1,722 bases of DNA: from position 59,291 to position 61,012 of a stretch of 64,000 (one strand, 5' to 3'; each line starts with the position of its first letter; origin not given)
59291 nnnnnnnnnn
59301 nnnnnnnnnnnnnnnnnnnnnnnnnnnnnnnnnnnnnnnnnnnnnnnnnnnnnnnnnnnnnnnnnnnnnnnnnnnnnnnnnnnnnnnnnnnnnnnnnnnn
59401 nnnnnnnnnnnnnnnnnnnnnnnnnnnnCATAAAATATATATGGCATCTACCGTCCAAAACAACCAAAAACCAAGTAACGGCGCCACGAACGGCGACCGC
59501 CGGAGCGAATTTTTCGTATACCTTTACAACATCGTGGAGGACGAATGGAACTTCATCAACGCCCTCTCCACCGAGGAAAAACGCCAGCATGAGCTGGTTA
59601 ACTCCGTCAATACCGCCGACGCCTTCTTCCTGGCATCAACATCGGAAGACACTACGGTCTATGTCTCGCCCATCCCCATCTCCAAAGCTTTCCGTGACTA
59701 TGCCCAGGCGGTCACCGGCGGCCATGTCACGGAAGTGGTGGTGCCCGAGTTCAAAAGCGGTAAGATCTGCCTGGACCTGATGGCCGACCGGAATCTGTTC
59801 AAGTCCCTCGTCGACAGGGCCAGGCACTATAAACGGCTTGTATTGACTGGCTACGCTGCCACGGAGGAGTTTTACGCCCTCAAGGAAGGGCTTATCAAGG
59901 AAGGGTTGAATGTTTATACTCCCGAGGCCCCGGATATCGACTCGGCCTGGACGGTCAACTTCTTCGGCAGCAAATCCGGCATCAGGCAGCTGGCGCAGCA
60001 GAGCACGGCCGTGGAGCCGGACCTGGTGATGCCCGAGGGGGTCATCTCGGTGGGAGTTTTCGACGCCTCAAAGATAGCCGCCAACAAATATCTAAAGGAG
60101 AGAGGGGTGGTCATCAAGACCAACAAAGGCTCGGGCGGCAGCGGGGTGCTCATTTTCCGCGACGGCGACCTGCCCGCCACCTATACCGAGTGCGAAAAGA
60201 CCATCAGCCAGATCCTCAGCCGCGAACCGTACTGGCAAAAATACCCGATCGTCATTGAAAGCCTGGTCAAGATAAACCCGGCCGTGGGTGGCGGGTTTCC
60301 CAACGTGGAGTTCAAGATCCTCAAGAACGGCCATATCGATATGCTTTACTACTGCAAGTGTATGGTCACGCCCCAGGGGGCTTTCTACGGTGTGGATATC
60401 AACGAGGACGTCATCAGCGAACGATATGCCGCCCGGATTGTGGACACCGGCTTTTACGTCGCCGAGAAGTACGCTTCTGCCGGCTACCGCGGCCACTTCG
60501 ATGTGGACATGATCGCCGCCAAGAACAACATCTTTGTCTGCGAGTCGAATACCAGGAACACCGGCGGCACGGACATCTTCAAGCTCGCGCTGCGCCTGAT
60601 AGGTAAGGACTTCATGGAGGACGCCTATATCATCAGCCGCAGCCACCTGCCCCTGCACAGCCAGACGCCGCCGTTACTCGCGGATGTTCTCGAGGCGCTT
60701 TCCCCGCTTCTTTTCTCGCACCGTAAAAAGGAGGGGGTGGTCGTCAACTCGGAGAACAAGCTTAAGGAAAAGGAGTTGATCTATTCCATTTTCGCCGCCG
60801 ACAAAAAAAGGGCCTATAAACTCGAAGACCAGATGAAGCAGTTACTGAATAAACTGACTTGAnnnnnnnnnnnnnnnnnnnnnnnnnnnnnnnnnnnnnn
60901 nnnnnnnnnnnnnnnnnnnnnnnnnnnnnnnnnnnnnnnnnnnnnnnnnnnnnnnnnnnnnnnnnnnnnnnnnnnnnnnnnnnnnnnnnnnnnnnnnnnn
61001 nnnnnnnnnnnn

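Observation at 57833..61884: Operon of a C39-like cysteine peptidase followed by three ATP-grasp ligases: candidate non-ribosomal peptide or peptide-tag synthesis system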

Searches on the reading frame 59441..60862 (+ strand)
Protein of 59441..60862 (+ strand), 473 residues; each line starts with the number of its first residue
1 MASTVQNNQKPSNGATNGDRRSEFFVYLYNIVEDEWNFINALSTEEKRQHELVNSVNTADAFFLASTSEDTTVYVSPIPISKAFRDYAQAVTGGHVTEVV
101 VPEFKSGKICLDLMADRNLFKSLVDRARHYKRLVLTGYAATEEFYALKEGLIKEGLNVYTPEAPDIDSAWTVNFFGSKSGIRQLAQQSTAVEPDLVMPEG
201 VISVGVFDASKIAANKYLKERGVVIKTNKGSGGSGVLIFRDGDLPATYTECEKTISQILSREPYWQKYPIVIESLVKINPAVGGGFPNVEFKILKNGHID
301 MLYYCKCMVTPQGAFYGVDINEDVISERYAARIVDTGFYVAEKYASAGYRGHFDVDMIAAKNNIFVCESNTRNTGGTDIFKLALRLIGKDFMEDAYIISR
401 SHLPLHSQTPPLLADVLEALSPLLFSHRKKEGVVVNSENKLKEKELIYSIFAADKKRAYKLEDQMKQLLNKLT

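Call 4: search_protein_families(library=pfam, proteins=[window:59441-60862:+], max_evalue=0.1)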
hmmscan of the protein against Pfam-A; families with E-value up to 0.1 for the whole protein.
window:59441-60862:+ (473 aa): 3 families
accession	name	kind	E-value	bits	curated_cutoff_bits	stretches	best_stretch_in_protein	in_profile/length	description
PF14397.11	ATPgrasp_ST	-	0.0023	17.6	31.4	1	198-259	37-101/278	Sugar-transfer associated ATP-grasp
PF18604.6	PreAtp-grasp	-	0.0076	17.2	27.5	1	73-145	13-86/94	Pre ATP-grasp domain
PF02655.19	ATP-grasp_3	-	0.076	13.5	23.2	0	219-244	30-55/160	ATP-grasp domain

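Call 5: search_protein_families(library=ncbifam, proteins=[window:59441-60862:+], max_evalue=0.1)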
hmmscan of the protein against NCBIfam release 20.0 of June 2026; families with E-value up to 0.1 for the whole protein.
window:59441-60862:+ (473 aa): 3 families
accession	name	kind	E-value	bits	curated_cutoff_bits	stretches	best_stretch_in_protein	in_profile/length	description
NF042917.1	PAGG_GluLig_BesA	equivalog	4.1e-05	22.5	750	1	295-397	274-373/432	L-propargylglycine--L-glutamate ligase BesA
NF005096.0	PRK06524.1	equivalog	5.4e-05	21.5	684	1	310-382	257-332/493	biotin carboxylase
NF053643.1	Ddl_archaea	equivalog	0.023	13.7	500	0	347-376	244-275/367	putative pseudomurein biosynthesis ATP-grasp protein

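Call 9: find_homologous_proteins(query=window:59441-60862:+)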
Query window:59441-60862:+ (473 aa): 691 proteins with E <= 0.001 among 8000 candidates; the best 120 are listed.
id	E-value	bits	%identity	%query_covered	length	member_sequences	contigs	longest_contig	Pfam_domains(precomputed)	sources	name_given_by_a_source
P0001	0.0e+0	1067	100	100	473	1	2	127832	-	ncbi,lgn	-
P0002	1.9e-182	625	58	99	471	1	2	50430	-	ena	-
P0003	2.0e-181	622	58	98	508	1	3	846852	-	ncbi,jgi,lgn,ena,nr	ncbi:MAG TPA: hypothetical protein VMW41_05970 [Candidatus Bathyarchaeia archaeon]|nr:hypothetical p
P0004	8.7e-180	617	57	95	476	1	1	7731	-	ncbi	-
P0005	3.4e-179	615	59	97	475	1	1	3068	-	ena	-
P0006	5.6e-179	614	57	100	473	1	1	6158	-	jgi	jgi:hypothetical protein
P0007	1.1e-178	613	57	95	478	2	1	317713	-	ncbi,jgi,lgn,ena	ncbi:MAG: hypothetical protein WC489_03595 [Patescibacteria group bacterium]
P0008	3.6e-178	611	58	96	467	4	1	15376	-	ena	-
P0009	1.3e-175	603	55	96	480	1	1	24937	-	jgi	jgi:hypothetical protein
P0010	7.8e-175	600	58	95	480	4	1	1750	-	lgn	-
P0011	1.3e-174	600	57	96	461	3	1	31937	-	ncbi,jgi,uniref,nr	ncbi:hypothetical protein COY90_01455 [Candidatus Roizmanbacteria bacterium CG_4_10_14_0_8_um_filter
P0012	1.3e-174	600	56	98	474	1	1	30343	-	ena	-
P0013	3.6e-174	598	54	99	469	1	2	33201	-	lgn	-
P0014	4.8e-174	598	57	99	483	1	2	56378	-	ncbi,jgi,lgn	jgi:hypothetical protein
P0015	5.0e-174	598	56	98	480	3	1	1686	-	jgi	-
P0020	1.1e-172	593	55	98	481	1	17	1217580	-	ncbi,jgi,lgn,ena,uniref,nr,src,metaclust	ncbi:hypothetical protein A2334_03220 [Candidatus Roizmanbacteria bacterium RIFOXYB2_FULL_38_10]|uni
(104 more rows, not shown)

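Call 10: find_encoding_contigs(protein=P0020, flank=8000, max_places=3)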
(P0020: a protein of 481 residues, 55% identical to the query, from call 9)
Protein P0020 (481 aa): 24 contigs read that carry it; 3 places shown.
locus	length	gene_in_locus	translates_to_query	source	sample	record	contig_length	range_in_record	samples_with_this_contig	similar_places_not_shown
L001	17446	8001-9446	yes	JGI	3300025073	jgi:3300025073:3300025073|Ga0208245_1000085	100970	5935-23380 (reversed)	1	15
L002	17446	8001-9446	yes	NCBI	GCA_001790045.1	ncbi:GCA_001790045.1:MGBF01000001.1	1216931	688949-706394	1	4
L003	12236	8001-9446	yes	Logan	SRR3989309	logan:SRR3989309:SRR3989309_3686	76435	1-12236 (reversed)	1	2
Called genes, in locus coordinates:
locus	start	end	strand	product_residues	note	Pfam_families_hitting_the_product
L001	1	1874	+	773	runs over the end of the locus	PF09586:YfhO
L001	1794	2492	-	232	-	PF13489:Methyltransf_23, PF08241:Methyltransf_11 (faint), PF08242:Methyltransf_12 (weak), PF13649:Methyltransf_25 (weak)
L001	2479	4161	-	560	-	PF13231:PMT_2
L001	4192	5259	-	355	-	PF00571:CBS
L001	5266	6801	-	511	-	PF02789:Peptidase_M17_N, PF00883:Peptidase_M17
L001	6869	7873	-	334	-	PF03417:AAT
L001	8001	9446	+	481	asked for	-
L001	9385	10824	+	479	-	-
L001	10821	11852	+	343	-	PF07478:Dala_Dala_lig_C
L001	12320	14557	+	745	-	PF00158:Sigma54_activat (faint), PF12775:AAA_7 (faint), PF13191:AAA_16 (faint), PF20030:bpMoxR (faint), PF00004:AAA, PF07724:AAA_2, PF07728:AAA_5, PF10431:ClpB_D2-small, +5 more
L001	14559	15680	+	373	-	PF05014:Nuc_deoxyrib_tr, PF02223:Thymidylate_kin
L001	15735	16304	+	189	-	PF06559:DCD_N (faint), PF22569:DCD_C (weak), PF22769:DCD, PF00692:dUTPase (weak)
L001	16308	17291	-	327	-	-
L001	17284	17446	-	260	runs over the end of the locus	-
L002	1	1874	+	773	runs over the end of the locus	PF09586:YfhO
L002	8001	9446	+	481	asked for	-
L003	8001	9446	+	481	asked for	-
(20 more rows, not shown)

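Call 11: find_encoding_contigs(protein=P0007, flank=8000, max_places=2)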
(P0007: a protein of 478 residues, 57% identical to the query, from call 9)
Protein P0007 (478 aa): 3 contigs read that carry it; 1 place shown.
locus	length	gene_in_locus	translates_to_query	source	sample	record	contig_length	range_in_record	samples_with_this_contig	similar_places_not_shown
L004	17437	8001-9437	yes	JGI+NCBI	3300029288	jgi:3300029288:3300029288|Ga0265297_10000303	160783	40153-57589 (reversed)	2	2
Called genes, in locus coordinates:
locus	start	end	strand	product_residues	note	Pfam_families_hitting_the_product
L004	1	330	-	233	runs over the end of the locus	PF13489:Methyltransf_23, PF08241:Methyltransf_11, PF08242:Methyltransf_12, PF13649:Methyltransf_25, PF13847:Methyltransf_31 (weak)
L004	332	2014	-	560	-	-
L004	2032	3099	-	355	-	PF00571:CBS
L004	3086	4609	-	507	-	PF02789:Peptidase_M17_N, PF00883:Peptidase_M17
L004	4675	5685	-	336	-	PF03417:AAT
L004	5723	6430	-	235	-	-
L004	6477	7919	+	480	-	-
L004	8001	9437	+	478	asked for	-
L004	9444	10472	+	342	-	PF02655:ATP-grasp_3 (weak), PF07478:Dala_Dala_lig_C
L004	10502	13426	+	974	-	-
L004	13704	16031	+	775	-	PF20030:bpMoxR (faint), PF00158:Sigma54_activat (faint), PF12775:AAA_7 (faint), PF17871:AAA_lid_9 (weak), PF00004:AAA (weak), PF07724:AAA_2, PF07728:AAA_5, PF10431:ClpB_D2-small, +2 more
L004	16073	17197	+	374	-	PF05014:Nuc_deoxyrib_tr, PF02223:Thymidylate_kin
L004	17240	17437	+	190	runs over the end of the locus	PF06559:DCD_N (weak), PF22769:DCD, PF22569:DCD_C (weak), PF00692:dUTPase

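Call 12: find_encoding_contigs(protein=P0003, flank=8000, max_places=2)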
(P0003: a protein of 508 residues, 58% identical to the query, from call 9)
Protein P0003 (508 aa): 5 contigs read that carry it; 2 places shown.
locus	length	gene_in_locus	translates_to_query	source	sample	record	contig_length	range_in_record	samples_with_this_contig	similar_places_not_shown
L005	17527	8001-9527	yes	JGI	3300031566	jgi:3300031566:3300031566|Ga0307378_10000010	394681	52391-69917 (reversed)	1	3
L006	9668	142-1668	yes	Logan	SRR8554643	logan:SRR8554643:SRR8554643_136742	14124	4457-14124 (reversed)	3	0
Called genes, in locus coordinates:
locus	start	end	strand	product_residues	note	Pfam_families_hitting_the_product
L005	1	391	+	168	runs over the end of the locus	PF19077:Big_13 (weak)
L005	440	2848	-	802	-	PF02190:LON_substr_bdg, PF00004:AAA, PF07728:AAA_5, PF22667:Lon_lid, PF05362:Lon_C, PF13541:ChlI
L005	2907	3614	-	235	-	PF03734:YkuD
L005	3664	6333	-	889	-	PF02629:CoA_binding, PF13380:CoA_binding_2, PF13607:Succ_CoA_lig, PF19045:Ligase_CoA_2 (weak), PF13549:ATP-grasp_5, PF13302:Acetyltransf_3 (weak), PF00583:Acetyltransf_1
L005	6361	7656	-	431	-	PF26549:Tricorn_N (weak), PF26550:Tricorn_2nd (faint), PF07676:PD40 (weak)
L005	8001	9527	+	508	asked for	-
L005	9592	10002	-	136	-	PF00293:NUDIX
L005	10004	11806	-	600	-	PF00005:ABC_tran, PF02463:SMC_N (faint)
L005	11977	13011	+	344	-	PF07478:Dala_Dala_lig_C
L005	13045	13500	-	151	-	-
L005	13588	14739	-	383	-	PF09903:DUF2130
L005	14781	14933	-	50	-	-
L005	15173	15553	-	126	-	-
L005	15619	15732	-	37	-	-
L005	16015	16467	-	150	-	PF15891:Nuc_deoxyri_tr2, PF05014:Nuc_deoxyrib_tr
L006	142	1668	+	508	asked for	-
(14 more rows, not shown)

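Call 13: search_solved_structures(query=window:59441-60862:+, max_evalue=1, show_alignments=2)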
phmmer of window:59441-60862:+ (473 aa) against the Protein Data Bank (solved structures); distinct sequences matched with E-value up to 1: 2.
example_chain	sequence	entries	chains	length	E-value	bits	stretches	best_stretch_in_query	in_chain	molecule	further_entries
8ynd_A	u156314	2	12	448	0.0016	20.8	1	342-463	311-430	ATP-grasp peptide ligase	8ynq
8yi6_A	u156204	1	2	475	0.0066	18.8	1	303-423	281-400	L-propargylglycine--L-glutamate ligase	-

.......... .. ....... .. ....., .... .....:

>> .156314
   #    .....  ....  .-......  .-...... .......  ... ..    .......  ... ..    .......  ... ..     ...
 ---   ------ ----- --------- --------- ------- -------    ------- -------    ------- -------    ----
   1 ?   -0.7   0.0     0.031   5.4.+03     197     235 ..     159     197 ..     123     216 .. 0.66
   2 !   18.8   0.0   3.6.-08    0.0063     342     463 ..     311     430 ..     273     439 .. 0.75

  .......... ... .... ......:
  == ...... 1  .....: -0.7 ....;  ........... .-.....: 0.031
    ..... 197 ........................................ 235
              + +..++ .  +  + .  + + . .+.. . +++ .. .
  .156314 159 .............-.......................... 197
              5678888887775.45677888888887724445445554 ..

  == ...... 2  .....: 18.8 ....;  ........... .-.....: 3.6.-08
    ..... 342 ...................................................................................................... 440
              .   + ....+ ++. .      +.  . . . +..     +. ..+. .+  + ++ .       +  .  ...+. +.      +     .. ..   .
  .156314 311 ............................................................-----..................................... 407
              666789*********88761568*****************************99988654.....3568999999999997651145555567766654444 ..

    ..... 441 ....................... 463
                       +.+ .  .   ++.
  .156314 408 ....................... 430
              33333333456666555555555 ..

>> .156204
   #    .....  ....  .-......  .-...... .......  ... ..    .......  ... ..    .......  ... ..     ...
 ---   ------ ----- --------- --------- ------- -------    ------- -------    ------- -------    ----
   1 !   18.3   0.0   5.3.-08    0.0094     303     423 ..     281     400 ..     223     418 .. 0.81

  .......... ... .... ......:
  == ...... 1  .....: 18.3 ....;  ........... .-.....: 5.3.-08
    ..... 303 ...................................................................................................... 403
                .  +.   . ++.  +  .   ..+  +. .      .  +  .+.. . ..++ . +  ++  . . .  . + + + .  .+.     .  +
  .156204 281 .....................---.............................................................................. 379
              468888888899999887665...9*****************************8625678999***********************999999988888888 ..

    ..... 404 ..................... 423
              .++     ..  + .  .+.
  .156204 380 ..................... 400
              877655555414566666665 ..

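Call 17: find_encoding_contigs(protein=P0001, flank=10000, max_places=3)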
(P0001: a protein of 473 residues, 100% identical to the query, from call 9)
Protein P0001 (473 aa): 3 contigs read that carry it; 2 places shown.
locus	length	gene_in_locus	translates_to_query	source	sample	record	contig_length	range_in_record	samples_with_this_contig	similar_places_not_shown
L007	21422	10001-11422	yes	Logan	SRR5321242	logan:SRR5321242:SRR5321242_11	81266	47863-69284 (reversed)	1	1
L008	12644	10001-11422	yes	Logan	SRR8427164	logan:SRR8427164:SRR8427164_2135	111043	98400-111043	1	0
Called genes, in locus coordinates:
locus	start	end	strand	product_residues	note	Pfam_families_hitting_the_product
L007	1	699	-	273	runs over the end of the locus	-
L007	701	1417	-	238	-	PF20772:TACO1_YebC_N, PF01709:Transcrip_reg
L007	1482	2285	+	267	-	PF13424:TPR_12 (weak), PF14559:TPR_19, PF14853:Fis1_TPR_C (faint), PF13432:TPR_16 (faint), PF00515:TPR_1 (weak), PF07719:TPR_2 (weak), PF13181:TPR_8 (weak), PF13428:TPR_14 (weak)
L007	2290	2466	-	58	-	-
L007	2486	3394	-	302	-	-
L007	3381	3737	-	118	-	PF01258:zf-dskA_traR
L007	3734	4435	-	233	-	PF01790:LGT (weak)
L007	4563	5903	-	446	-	PF00772:DnaB, PF13481:AAA_25, PF03796:DnaB_C, PF06745:ATPase (weak)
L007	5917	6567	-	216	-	PF13483:Lactamase_B_3, PF12706:Lactamase_B_2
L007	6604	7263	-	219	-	PF00702:Hydrolase (weak), PF12710:HAD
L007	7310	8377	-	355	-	PF01702:TGT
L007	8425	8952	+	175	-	PF03412:Peptidase_C39, PF12385:Peptidase_C70, PF13529:Peptidase_C39_2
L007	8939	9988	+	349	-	PF07478:Dala_Dala_lig_C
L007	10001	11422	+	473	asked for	-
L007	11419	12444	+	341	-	PF02655:ATP-grasp_3 (faint), PF07478:Dala_Dala_lig_C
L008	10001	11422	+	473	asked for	-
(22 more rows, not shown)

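Call 18: find_encoding_contigs(protein=P0002, flank=8000, max_places=2)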
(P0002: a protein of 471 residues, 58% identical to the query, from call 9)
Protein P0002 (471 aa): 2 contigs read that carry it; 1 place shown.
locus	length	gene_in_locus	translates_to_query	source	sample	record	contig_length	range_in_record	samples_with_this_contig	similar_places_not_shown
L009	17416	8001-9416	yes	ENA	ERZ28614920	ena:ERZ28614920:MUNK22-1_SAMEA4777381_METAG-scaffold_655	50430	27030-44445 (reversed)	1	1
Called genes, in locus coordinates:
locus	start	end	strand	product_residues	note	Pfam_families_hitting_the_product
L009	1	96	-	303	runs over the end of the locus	-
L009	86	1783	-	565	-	PF00999:Na_H_Exchanger, PF02254:TrkA_N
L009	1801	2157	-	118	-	PF01258:zf-dskA_traR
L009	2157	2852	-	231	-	PF01790:LGT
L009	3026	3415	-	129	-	-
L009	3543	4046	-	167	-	-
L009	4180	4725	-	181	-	-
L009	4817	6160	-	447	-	PF00772:DnaB, PF13481:AAA_25, PF03796:DnaB_C, PF06745:ATPase (faint)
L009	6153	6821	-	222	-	PF13483:Lactamase_B_3, PF12706:Lactamase_B_2 (weak)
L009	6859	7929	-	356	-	PF01702:TGT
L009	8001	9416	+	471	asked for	-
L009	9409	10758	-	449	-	-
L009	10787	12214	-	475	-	PF08245:Mur_ligase_M, PF27239:FOL3_C, PF02875:Mur_ligase_C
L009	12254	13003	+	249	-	PF01996:F420_ligase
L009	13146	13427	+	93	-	-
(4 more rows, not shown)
